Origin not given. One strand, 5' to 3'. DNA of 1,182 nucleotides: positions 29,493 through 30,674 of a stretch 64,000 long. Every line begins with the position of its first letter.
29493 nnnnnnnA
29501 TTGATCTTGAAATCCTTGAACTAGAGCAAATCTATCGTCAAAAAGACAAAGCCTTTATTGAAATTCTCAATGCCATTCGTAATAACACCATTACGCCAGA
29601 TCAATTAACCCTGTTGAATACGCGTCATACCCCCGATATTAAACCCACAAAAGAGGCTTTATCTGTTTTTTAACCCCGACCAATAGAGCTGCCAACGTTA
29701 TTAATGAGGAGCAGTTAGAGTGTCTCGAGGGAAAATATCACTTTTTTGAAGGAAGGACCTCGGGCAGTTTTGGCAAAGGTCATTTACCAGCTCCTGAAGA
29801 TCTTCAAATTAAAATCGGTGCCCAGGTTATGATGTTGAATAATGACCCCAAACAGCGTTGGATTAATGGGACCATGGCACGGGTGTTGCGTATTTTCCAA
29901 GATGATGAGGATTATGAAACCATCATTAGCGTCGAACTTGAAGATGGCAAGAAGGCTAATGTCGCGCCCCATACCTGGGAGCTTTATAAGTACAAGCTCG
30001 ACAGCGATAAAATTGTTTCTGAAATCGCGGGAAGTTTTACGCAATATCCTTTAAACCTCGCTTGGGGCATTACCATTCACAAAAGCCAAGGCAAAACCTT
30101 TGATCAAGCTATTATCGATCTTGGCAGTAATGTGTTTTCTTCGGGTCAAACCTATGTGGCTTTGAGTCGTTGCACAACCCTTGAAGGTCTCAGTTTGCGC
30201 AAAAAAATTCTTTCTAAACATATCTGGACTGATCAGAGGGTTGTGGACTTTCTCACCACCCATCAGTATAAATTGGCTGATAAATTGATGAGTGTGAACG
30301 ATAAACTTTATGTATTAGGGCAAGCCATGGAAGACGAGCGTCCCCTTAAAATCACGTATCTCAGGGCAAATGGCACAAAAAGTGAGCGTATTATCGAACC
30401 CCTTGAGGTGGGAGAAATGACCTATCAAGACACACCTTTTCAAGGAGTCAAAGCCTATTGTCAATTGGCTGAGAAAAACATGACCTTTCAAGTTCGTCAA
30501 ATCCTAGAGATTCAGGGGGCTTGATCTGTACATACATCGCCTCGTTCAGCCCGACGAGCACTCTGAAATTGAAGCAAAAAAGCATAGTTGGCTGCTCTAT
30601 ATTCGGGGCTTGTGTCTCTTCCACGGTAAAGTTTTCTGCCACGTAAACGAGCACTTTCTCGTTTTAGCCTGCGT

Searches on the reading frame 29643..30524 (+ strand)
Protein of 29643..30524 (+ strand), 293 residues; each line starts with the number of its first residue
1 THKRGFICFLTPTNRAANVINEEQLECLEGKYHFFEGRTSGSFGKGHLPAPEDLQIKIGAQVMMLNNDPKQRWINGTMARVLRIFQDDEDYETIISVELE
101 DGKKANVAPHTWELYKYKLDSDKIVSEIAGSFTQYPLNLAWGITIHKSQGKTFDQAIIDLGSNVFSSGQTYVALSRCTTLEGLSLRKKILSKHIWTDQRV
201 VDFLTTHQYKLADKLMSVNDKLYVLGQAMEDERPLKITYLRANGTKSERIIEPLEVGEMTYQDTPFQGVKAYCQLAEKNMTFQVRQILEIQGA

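Call 48: search_protein_families(library=pfam, max_evalue=0.001, proteins=[window:29643-30524:+])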
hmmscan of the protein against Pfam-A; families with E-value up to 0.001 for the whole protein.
window:29643-30524:+ (293 aa): 2 families
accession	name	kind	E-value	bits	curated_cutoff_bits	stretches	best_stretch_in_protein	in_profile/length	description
PF13280.12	WYL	-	8.5e-06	26.1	21.8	1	222-290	3-68/70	WYL domain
PF21530.3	Pif1_2B_dom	-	0.00069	19.7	23.9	0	50-81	12-44/47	DNA helicase Pif1, 2B domain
